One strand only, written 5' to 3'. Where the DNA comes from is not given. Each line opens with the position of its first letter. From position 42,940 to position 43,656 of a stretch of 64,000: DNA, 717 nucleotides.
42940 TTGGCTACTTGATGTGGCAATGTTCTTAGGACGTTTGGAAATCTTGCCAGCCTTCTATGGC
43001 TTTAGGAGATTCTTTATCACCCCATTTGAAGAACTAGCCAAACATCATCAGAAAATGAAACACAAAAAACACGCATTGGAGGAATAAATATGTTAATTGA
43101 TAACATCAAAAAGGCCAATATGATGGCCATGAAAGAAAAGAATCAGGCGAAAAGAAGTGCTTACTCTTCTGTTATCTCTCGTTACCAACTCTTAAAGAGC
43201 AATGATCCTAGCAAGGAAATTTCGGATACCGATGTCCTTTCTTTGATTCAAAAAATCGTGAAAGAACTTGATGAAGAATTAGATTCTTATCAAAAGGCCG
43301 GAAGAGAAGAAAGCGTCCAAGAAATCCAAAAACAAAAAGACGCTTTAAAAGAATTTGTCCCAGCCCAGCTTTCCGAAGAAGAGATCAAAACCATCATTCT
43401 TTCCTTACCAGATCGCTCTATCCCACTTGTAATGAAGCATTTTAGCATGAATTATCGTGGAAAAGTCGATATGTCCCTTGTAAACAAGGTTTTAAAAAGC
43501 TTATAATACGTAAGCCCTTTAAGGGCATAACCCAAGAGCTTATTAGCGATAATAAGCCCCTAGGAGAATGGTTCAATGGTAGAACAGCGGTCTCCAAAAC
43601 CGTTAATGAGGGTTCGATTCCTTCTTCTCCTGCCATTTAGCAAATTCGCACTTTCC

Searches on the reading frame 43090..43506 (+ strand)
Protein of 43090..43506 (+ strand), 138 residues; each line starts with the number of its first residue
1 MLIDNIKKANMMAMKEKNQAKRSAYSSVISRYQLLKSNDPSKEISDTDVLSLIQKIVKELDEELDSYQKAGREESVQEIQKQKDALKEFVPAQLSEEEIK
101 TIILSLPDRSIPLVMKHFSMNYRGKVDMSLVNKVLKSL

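Call 6: search_protein_families(library=pfam, proteins=[window:43090-43506:+], max_evalue=0.01)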
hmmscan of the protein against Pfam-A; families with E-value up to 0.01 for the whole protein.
window:43090-43506:+ (138 aa): 2 families
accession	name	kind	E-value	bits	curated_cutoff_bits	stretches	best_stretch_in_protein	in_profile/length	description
PF09424.15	YqeY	-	2.9e-17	63.5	27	1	4-137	2-141/143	Yqey-like protein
PF01935.23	DUF87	-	0.0033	18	23.2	1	15-137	106-219/220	Helicase HerA, central domain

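Call 13: find_encoding_contigs(protein=window:43090-43506:+, flank=10000, max_places=10)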
Protein window:43090-43506:+ (138 aa): 12 contigs read that carry it; 9 places shown.
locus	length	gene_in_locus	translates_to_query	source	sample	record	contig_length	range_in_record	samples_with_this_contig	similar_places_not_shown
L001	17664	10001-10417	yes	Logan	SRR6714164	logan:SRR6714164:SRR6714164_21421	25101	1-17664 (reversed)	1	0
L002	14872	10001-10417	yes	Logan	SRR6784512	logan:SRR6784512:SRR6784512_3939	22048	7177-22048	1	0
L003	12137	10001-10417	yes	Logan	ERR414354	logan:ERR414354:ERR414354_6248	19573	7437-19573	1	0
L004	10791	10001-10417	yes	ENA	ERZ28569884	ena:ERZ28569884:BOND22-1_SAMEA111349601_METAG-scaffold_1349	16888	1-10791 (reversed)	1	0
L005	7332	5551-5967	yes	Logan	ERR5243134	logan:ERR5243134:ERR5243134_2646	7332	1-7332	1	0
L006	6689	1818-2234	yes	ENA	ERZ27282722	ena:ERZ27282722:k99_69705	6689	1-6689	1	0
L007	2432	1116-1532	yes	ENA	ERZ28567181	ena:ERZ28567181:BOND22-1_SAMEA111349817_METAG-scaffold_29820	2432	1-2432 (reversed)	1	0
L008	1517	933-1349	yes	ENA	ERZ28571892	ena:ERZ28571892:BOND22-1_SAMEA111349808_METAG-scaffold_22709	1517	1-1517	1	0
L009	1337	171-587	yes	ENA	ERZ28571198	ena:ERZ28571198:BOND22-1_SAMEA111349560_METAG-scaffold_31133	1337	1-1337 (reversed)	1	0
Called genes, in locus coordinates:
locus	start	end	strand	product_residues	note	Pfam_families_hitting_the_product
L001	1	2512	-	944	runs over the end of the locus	PF13091:PLDc_2, PF00270:DEAD, PF04851:ResIII, PF18766:SWI2_SNF2 (weak), PF00271:Helicase_C, PF11907:DUF3427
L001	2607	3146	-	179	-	PF00440:TetR_N, PF14278:TetR_C_8 (weak)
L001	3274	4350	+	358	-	PF01032:FecCD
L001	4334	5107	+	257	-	PF00005:ABC_tran, PF02463:SMC_N (faint), PF13175:AAA_15 (faint), PF13304:AAA_21 (weak)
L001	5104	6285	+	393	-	PF01497:Peripla_BP_2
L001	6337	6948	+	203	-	PF18907:DUF5662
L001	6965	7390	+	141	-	PF02254:TrkA_N, PF03807:F420_oxidored (weak)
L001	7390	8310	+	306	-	PF02254:TrkA_N, PF02080:TrkA_C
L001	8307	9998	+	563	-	PF02386:TrkH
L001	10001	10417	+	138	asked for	PF09424:YqeY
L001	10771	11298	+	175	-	PF01381:HTH_3 (weak)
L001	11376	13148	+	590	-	PF02384:N6_Mtase, PF07669:Eco57I, PF12950:TaqI_C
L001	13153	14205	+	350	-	PF02086:MethyltransfD12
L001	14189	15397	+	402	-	PF01844:HNH (faint)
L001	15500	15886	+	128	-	-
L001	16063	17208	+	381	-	PF13276:HTH_21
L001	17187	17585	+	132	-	PF13333:rve_2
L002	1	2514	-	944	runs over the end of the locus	PF13091:PLDc_2, PF00270:DEAD, PF04851:ResIII, PF18766:SWI2_SNF2 (weak), PF00271:Helicase_C, PF11907:DUF3427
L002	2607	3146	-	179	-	PF00440:TetR_N, PF14278:TetR_C_8 (weak)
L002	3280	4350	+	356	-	PF01032:FecCD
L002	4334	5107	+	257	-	PF00005:ABC_tran, PF02463:SMC_N (faint), PF13175:AAA_15 (faint), PF13304:AAA_21 (weak)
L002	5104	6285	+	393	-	PF01497:Peripla_BP_2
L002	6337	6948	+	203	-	PF18907:DUF5662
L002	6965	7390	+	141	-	PF02254:TrkA_N, PF03807:F420_oxidored (weak)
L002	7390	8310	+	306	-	PF02254:TrkA_N, PF02080:TrkA_C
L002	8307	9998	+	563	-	PF02386:TrkH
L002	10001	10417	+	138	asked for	PF09424:YqeY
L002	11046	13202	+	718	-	PF01381:HTH_3, PF07022:Phage_CI_repr (weak), PF12844:HTH_19, PF13560:HTH_31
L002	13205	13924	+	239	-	-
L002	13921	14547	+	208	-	PF00929:RNase_T, PF21762:DEDDh_C (weak)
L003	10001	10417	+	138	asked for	PF09424:YqeY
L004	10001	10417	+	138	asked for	PF09424:YqeY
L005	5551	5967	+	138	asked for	PF09424:YqeY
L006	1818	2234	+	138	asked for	PF09424:YqeY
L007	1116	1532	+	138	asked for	PF09424:YqeY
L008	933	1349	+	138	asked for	PF09424:YqeY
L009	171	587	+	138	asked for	PF09424:YqeY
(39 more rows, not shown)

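Call 30: search_protein_families(library=phrogs, proteins=[L001:11376-13148:+, L001:13153-14205:+, L001:14189-15397:+, L002:11046-13202:+, L002:13205-13924:+, L002:13921-14547:+], max_evalue=0.01)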
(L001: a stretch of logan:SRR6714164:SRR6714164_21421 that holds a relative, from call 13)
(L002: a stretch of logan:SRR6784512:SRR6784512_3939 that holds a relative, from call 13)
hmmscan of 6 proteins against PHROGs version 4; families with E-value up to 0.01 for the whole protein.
L001:11376-13148:+ (590 aa): 11 families
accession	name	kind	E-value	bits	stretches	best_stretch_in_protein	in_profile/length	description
phrog_2713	-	unknown function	6.8e-18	65.9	1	58-273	189-405/520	-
phrog_6380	-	other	5.3e-09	36.5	1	59-273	18-238/382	DNA methyltransferase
phrog_13671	-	other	2.2e-07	30.7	1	159-271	455-550/666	DNA methyltransferase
phrog_5602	-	unknown function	0.0003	21.4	1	348-387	9-55/60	-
phrog_19264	-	unknown function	0.00044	20.7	1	53-177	189-311/349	-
phrog_9188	-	unknown function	0.00077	20.6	1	333-387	15-67/70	-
phrog_10089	-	moron, auxiliary metabolic gene and host takeover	0.0011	16.7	1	142-251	1729-1833/4647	DarB-like antirestriction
phrog_799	-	other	0.0025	18.1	1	83-173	231-295/458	DNA methyltransferase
phrog_35980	-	unknown function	0.0029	18.5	1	2-54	139-194/198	-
phrog_3689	-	other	0.0053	16.9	0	114-236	28-133/348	DNA methyltransferase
phrog_19574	-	unknown function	0.0091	16.8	0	263-353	9-103/130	-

L001:13153-14205:+ (350 aa): 3 families
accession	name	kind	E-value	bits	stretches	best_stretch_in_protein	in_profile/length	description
phrog_27806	-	other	1.4e-42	147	1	2-330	51-365/798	DNA methyltransferase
phrog_56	-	other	4.3e-09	37.2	1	3-55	66-116/647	DNA methyltransferase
phrog_18146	-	other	0.0089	16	0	2-167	47-196/452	DNA methyltransferase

L001:14189-15397:+ (402 aa): 10 families
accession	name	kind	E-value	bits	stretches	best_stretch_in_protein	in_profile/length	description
phrog_15103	-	unknown function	2.1e-12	48.1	1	257-371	164-266/280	-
phrog_144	-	DNA, RNA and nucleotide metabolism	8.8e-08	33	1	269-370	59-143/175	HNH endonuclease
phrog_5200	-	DNA, RNA and nucleotide metabolism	4.7e-06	27.6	1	290-369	32-94/154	HNH endonuclease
phrog_589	-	DNA, RNA and nucleotide metabolism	7e-06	26.9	1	266-363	57-142/179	HNH endonuclease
phrog_8048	-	DNA, RNA and nucleotide metabolism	7.1e-06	26.4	1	270-373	148-240/273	HNH endonuclease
phrog_1271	-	DNA, RNA and nucleotide metabolism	1.3e-05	25.8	1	277-369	248-325/361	HNH endonuclease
phrog_119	-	DNA, RNA and nucleotide metabolism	3.8e-05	23.7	1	270-369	175-264/443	HNH endonuclease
phrog_740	-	DNA, RNA and nucleotide metabolism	8.7e-05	22.6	1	278-360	18-85/332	HNH endonuclease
phrog_8446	-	DNA, RNA and nucleotide metabolism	0.00061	20.5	1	291-359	133-195/211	HNH endonuclease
phrog_333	-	DNA, RNA and nucleotide metabolism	0.0027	18.9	1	275-357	9-76/138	HNH endonuclease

L002:11046-13202:+ (718 aa): 33 families (the best 25 are shown)
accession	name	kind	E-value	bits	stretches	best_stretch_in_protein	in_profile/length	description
phrog_8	-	transcription regulation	8.6e-25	88.9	1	1-123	73-150/346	transcriptional regulator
phrog_4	-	transcription regulation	2.1e-18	67.5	1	3-139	135-253/400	transcriptional repressor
phrog_3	-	transcription regulation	2.9e-15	58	1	1-90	85-182/430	transcriptional repressor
phrog_4836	-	transcription regulation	7.9e-14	52.7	1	2-75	73-146/194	CII-like regulator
phrog_2967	-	transcription regulation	1e-13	52.4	1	2-73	8-79/225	transcriptional regulator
phrog_2328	-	transcription regulation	6.5e-13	49.6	1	3-71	14-82/128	transcriptional repressor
phrog_2439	-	transcription regulation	1e-12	48.6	1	5-69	8-72/367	transcriptional regulator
phrog_1373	-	transcription regulation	4.3e-11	44.1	1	5-73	64-132/166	transcriptional regulator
phrog_2104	-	unknown function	3.3e-10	41.1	1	7-53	42-88/103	-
phrog_5823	-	transcription regulation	3.5e-10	40.6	1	1-72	3-75/404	transcriptional regulator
phrog_7950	-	transcription regulation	3.9e-09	37.4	1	8-40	11-43/68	transcriptional repressor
phrog_3037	-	transcription regulation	1.4e-08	35.8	1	6-74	28-85/189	transcriptional repressor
phrog_1994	-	DNA, RNA and nucleotide metabolism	6.3e-08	33.7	1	7-90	2-81/170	DNA binding protein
phrog_7241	-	transcription regulation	1.4e-07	32.6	1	9-64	66-121/122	transcriptional regulator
phrog_7396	-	unknown function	1.5e-07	32.3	1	2-70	13-84/227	-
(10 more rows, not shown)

L002:13205-13924:+ (239 aa): 0 families

L002:13921-14547:+ (208 aa): 1 family
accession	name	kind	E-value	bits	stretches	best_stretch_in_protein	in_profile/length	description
phrog_192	-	DNA, RNA and nucleotide metabolism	2.1e-20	74.4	1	1-182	106-283/397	DNA polymerase exonuclease subunit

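Call 34: find_related_loci(query=window:43090-43506:+, collection=genome_contigs, flank=10000)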
Query window:43090-43506:+ (138 aa) in genome_contigs; peptide patterns used: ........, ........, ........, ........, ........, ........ (x = any residue, [..] = any of these).
323 stretches matched a pattern; 24 encode a relative of the query (tblastn E <= 1e-3); 24 distinct loci.
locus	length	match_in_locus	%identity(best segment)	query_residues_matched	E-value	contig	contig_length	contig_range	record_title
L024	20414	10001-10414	98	1-138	5e-86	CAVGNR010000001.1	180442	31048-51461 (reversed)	Escherichia coli isolate H07629-L1_cleanbin_000009 genome assembly, contig: Spades_H07629-L1_contig_19, whole genome sho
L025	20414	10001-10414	93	1-138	1e-82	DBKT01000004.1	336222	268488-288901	MAG TPA_asm: Bacillales bacterium UBA743 UBA743_contig_487, whole genome shotgun sequence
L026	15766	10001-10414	89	1-138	4e-79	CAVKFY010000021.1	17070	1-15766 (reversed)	Alistipes communis isolate H07683-L1_cleanbin_000069 genome assembly, contig: Spades_H07683-L1_contig_2661, whole genome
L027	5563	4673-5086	89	1-138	1e-78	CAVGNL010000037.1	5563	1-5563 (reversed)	Prevotella sp. CAG:755 isolate H07668-L1_cleanbin_000056 genome assembly, contig: Spades_H07668-L1_contig_7305, whole ge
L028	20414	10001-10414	88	1-138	8e-78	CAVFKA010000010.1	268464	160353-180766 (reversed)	bacterium isolate H07627-L1_cleanbin_000022 genome assembly, contig: Spades_H07627-L1_contig_1, whole genome shotgun seq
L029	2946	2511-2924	88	1-138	2e-78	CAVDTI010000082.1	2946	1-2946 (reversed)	Faecalibacterium prausnitzii isolate H07667-L1_cleanbin_000075 genome assembly, contig: Spades_H07667-L1_contig_26241, w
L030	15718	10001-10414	87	1-138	3e-77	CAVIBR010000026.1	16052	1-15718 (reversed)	Bacteroides uniformis isolate H07682-L1_cleanbin_000028 genome assembly, contig: Spades_H07682-L1_contig_2826, whole gen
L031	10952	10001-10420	53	1-138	3e-42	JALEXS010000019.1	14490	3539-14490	MAG: Mollicutes bacterium isolate SUG431 k141_3377897, whole genome shotgun sequence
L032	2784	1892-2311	53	1-138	5e-42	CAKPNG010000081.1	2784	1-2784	MAG: uncultured Bacilli bacterium isolate REFINED_METABAT215_TOP10_CONTIGS_1500_ASSEMBLY_K77_MERGED__Hadza_MoBio_hadza-I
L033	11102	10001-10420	51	1-138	6e-41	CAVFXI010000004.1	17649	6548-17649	Gemmiger formicilis isolate H07606-L1_cleanbin_000041 genome assembly, contig: Spades_H07606-L1_contig_2545, whole genom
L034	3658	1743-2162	50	1-138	2e-40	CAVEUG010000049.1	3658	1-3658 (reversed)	Slackia isoflavoniconvertens isolate H07667-L1_cleanbin_000064 genome assembly, contig: Spades_H07667-L1_contig_20153, w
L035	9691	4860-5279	51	1-138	2e-39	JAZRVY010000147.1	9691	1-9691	MAG: Anaeroplasmataceae bacterium isolate T1900044952_TA20190005.MAGScoT_cleanbin_000123 SGB_3712_k141_948699, whole gen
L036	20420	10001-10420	47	1-138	1e-39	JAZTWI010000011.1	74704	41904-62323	MAG: Clostridia bacterium isolate T1900045334_YK20190023.MAGScoT_cleanbin_000030 SGB_6571_k141_3380593, whole genome sho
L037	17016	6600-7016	45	1-137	1e-34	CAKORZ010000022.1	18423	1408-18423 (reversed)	MAG: uncultured Bacilli bacterium isolate REFINED_METABAT215_TOP10_CONTIGS_1500_ASSEMBLY_K77_MERGED__Hadza_PheChl_Fiber-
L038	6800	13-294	51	45-138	1e-28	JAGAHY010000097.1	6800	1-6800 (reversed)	MAG: Bacilli bacterium isolate RGIG8459 Water_deer_Abomasum.Co__c314535, whole genome shotgun sequence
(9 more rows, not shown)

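Call 41: search_protein_families(library=pfam, proteins=[L024:11346-11936:+, L024:12411-13484:+, L024:13800-14402:+, L024:14777-15814:+, L024:16986-18986:+, L002:11046-13202:+, L002:13205-13924:+, L001:14189-15397:+], max_evalue=0.001)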
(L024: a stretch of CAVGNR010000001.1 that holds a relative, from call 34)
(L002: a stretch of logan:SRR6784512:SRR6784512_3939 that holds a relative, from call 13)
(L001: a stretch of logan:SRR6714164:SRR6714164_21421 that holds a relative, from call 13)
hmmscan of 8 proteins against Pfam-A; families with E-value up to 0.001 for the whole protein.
L024:11346-11936:+ (196 aa): 0 families

L024:12411-13484:+ (357 aa): 0 families

L024:13800-14402:+ (200 aa): 0 families

L024:14777-15814:+ (345 aa): 1 family
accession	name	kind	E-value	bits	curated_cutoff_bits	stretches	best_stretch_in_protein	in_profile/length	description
PF11185.13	DUF2971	-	1.4e-10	42.8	22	1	199-286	1-89/89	Protein of unknown function (DUF2971)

L024:16986-18986:+ (666 aa): 2 families
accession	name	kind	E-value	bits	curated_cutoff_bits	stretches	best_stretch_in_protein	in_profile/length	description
PF03143.23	GTP_EFTU_D3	-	4.6e-15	56.3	27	1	443-540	1-105/106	Elongation factor Tu C-terminal domain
PF03144.31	GTP_EFTU_D2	-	9.5e-06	26.4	30.3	1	373-438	2-72/73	Elongation factor Tu domain 2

L002:11046-13202:+ (718 aa): 5 families
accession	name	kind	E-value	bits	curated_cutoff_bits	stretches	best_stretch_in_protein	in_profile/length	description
PF01381.28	HTH_3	-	7.9e-18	64.7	23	1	9-63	1-55/55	Helix-turn-helix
PF12844.13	HTH_19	-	6.5e-14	52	30.2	1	6-68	1-63/64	Helix-turn-helix domain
PF13560.12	HTH_31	-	6.8e-10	39.5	27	1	4-57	1-55/64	Helix-turn-helix domain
PF07022.19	Phage_CI_repr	-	1.1e-06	29.3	22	1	8-69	2-63/65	Bacteriophage CI repressor helix-turn-helix domain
PF13443.12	HTH_26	-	0.00037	21.1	22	1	8-61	1-55/63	Cro/C1-type HTH DNA-binding domain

L002:13205-13924:+ (239 aa): 0 families

L001:14189-15397:+ (402 aa): 2 families
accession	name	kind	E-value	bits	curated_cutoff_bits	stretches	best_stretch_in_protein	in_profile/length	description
PF01844.29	HNH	-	1.6e-05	25.4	21.4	1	321-360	12-45/47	HNH endonuclease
PF13391.12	HNH_2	-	5.8e-05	23.3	21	1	317-358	9-57/66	HNH endonuclease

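Call 56: search_protein_families(library=padloc, proteins=[L001:11376-13148:+, L001:13153-14205:+, L001:14189-15397:+, L002:11046-13202:+, L002:13205-13924:+, L002:13921-14547:+, L024:14777-15814:+, L024:16986-18986:+], max_evalue=0.001)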
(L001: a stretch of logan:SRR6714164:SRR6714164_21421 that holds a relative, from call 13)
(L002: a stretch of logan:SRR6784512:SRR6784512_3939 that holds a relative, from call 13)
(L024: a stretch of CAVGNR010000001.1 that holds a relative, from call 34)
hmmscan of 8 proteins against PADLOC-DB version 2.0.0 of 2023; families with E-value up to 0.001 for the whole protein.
L001:11376-13148:+ (590 aa): 21 families
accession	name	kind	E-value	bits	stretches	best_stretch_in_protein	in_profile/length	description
PDLC03348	MTase_II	-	1.9e-21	74.3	1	155-340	340-513/727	Type II methyltransferase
PDLC03226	MTase_II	-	3.9e-18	63.4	1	59-284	15-256/579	Type II methyltransferase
PDLC03335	MTase_II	-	1.8e-15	54.7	1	56-290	75-326/607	Type II methyltransferase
PDLC03285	MTase_II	-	1.9e-12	45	1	54-297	11-251/413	Type II methyltransferase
PDLC03267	MTase_II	-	2.1e-12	44.8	1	61-290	14-242/539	Type II methyltransferase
PDLC02525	PglX|PglXI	-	6.8e-11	39.5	1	160-281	454-579/607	PglX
PDLC03311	MTase_II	-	7.4e-11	39.4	1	61-269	17-212/464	Type II methyltransferase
PDLC03293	MTase_II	-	1.7e-10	38.2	1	58-268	14-211/427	Type II methyltransferase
PDLC03347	MTase_II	-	5.4e-10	36.6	1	148-255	79-190/488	Type II methyltransferase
PDLC03021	MTase_I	-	1.7e-09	35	1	158-280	269-391/491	Type I methyltransferase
PDLC02521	PglX|PglXI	-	2.4e-09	33.7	1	163-295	483-617/1174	PglX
PDLC03600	REase_MTase_IIG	-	4.9e-09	32.7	1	163-285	498-624/1205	Type IIG restriction enzyme-methyltransferase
PDLC03022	MTase_I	-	3.5e-07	26.9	1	61-273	186-413/857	Type I methyltransferase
PDLC02527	PglX|PglXI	-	3.5e-07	26.3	1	160-288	555-682/1332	PglX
PDLC03338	MTase_II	-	7.9e-07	26.1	1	157-266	241-351/604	Type II methyltransferase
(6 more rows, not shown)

L001:13153-14205:+ (350 aa): 14 families
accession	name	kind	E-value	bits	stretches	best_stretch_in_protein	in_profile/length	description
PDLC03257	MTase_II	-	8.6e-66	220.5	1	3-340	14-337/343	Type II methyltransferase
PDLC03287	MTase_II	-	3e-64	215.9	1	3-345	2-339/646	Type II methyltransferase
PDLC03298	MTase_II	-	8e-38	128.5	1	1-324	1-305/362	Type II methyltransferase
PDLC03720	oMTase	-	2e-37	127.6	1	4-342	6-322/326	orphan methyltransferase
PDLC03345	MTase_II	-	2.3e-30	103.4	1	3-332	24-381/581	Type II methyltransferase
PDLC03373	MTase_II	-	4.4e-28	96.7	1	3-295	10-280/339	Type II methyltransferase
PDLC03292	MTase_II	-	2.6e-22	76.9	1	3-295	82-350/722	Type II methyltransferase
PDLC03342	MTase_II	-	7.1e-18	62.8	1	3-259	26-276/383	Type II methyltransferase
PDLC03372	MTase_II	-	4.8e-13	47.5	1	96-291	9-196/259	Type II methyltransferase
PDLC03385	MTase_II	-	5.9e-12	43.6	1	3-69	10-72/336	Type II methyltransferase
PDLC03261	MTase_II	-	8.2e-10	35.6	1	3-61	312-368/643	Type II methyltransferase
PDLC04134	mad2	-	4.4e-05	20.5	0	7-55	275-321/492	mads_2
PDLC03289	MTase_II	-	0.00018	19.1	1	4-55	19-70/337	Type II methyltransferase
PDLC03294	MTase_II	-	0.00021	19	0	204-233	161-190/272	Type II methyltransferase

L001:14189-15397:+ (402 aa): 2 families
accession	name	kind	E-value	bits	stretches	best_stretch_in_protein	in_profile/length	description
PDLC03656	mREase_IV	-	4.1e-09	34.6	1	281-364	187-260/277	Type IV methyl-directed restriction enzyme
PDLC03514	REase_II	-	4.6e-05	20.8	1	320-367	306-348/386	Type II restriction enzyme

L002:11046-13202:+ (718 aa): 18 families
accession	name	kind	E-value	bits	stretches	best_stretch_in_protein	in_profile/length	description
PDLC03951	RmrA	-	2e-13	48.1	1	6-71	10-75/400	-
PDLC03954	RmrA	-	4.8e-13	46.8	1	3-71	9-77/380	-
PDLC02926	HTH_VI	-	6e-13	46.9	1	5-72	2-69/92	-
PDLC03945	RmrA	-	6.4e-12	43.3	1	5-75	3-73/394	-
PDLC04142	capH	-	4.8e-11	41.6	1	1-127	3-90/103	capH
PDLC03952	RmrA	-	2.6e-10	37.7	1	5-68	23-86/395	-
PDLC03947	RmrA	-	4.8e-10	36.8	1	2-71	9-78/383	-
PDLC03949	RmrA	-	6.3e-09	33.2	1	7-69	5-67/363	-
PDLC03944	RmrA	-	1.1e-08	32.6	1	5-70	7-72/384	-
PDLC04775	PDC-M69A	-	4.2e-08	31.7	1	3-70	6-73/113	-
PDLC03956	RmrA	-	7.4e-08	29.8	1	5-73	9-78/399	-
PDLC03948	RmrA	-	3e-07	27.7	1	5-67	9-71/397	-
PDLC03953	RmrA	-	3.2e-06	24.6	1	3-62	4-63/373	-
PDLC03946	RmrA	-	1.9e-05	21.6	1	7-69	5-67/357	-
PDLC03955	RmrA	-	0.00024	18.4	1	9-68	25-84/371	-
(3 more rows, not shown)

L002:13205-13924:+ (239 aa): 0 families

L002:13921-14547:+ (208 aa): 1 family
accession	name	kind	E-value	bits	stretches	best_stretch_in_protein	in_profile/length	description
PDLC01247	DEDDh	-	3.4e-12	45.2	1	4-163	1-135/139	"CAS-I,CAS-II,CAS-III,CAS-IV,CAS-V,CAS-VI; associated"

L024:14777-15814:+ (345 aa): 4 families
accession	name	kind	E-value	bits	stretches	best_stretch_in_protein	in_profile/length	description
PDLC04990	PDC-S31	-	2.9e-35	120.3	1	36-339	6-253/259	-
PDLC04994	PDC-S31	-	2.1e-23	81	2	165-323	100-250/273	-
PDLC04991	PDC-S31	-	2.4e-22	77.6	1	170-331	50-189/208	-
PDLC04992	PDC-S31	-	8.5e-14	49.8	1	173-331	45-203/220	-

L024:16986-18986:+ (666 aa): 0 families

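Call 57: search_protein_families(library=ncbifam, proteins=[L001:11376-13148:+, L001:13153-14205:+, L001:14189-15397:+, L002:11046-13202:+, L002:13205-13924:+, L002:13921-14547:+], max_evalue=0.001)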
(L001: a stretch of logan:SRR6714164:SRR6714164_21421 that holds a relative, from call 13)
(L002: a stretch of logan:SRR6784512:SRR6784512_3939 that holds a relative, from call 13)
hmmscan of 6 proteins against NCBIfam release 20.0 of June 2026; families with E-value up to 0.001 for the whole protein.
L001:11376-13148:+ (590 aa): 3 families
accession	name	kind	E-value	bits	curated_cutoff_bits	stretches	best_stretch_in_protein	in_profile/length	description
NF033452.1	BREX_1_MTaseX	exception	3.9e-10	38.2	500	1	163-285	509-636/1210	BREX-1 system adenine-specific DNA-methyltransferase PglX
NF033455.1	BREX_6_MTaseX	exception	3.4e-07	28.2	900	1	158-266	551-658/1319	BREX-6 system adenine-specific DNA-methyltransferase PglX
NF047738.1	antiphage_MADS2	equivalog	0.00039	18.8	720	0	144-247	423-545/654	methylation-associated defense system DNA methyltransferase MAD2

L001:13153-14205:+ (350 aa): 2 families
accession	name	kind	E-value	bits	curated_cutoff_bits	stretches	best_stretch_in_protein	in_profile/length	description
TIGR00571.1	dam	subfamily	6.8e-07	29.2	114.85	0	3-55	6-53/267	Dam family site-specific DNA-(adenine-N6)-methyltransferase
TIGR02021.1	BchM-ChlM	equivalog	0.00057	19.4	158.9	1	9-55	38-84/218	magnesium protoporphyrin IX methyltransferase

L001:14189-15397:+ (402 aa): 0 families

L002:11046-13202:+ (718 aa): 15 families
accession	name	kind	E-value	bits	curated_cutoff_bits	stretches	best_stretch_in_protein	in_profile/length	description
NF041951.1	phage_RstR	subfamily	4.6e-17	62.2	80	1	5-72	3-70/108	RstR family transcriptional repressor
NF052239.1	antitox_spr1629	equivalog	1.7e-11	43.9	335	1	5-72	3-70/377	spr1629 family repressor/antitoxin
NF007257.0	PRK09706.1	subfamily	2.4e-11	43.6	101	1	2-76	3-77/135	transcriptional repressor DicA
NF047948.1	male_kill_WMK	equivalog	7.3e-10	38.8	300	1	3-94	4-95/300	WO male-killing family protein Wmk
TIGR03070.1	couple_hipB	subfamily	2.2e-09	37.1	71.65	1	3-57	1-55/58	type II toxin-antitoxin system Y4mF family antitoxin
TIGR03830.1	CxxCG_CxxCG_HTH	subfamily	5.1e-08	32.8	61.8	1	5-46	66-107/127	type II TA system antitoxin MqsA family protein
NF007408.0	PRK09943.1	equivalog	6.6e-08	32.3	211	1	5-72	8-77/185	HTH-type transcriptional regulator PuuR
TIGR00270.2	TIGR00270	equivalog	2.8e-07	30.5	110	1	6-76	77-153/159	multiprotein bridging factor aMBF1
NF007271.0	PRK09726.1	equivalog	4.9e-07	29.7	79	1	3-69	11-75/88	type II toxin-antitoxin system antitoxin HipB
NF047542.1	telomere_Tap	equivalog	2.8e-06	26.3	600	1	10-48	23-61/695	telomere-associated protein Tap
NF006015.0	PRK08154.1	subfamily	2.6e-05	23.5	204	1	3-70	29-96/314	anaerobic benzoate catabolism transcriptional regulator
NF041575.1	antitoxPezA_Strep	equivalog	0.0001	22.3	290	0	5-60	2-57/158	type II toxin-antitoxin system antitoxin PezA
NF041265.1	NadS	equivalog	0.00016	21.9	60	1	9-46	35-72/94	NadS family protein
NF040522.1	VC1465_fam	subfamily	0.00016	21.7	70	1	9-42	1-34/111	VC1465 family Xer recombination activation factor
NF003162.0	PRK04140.1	equivalog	0.00041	19.5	263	1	6-61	128-183/317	transcriptional regulator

L002:13205-13924:+ (239 aa): 0 families

L002:13921-14547:+ (208 aa): 4 families
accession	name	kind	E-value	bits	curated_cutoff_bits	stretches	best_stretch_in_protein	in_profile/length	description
NF004964.0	PRK06310.1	equivalog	9.3e-07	28.5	236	1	3-149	9-151/250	DNA polymerase III subunit epsilon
NF005981.0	PRK08074.1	equivalog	2.1e-06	26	789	1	14-173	18-169/931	ATP-dependent DNA helicase DinG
NF005838.0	PRK07748.1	equivalog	9e-06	25.3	169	1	3-170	6-177/207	3'-5' exonuclease KapD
TIGR01407.1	dinG_rel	hypoth_equivalog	0.00024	19.5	547.7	1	3-174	2-166/889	putative DnaQ family exonuclease/DinG family helicase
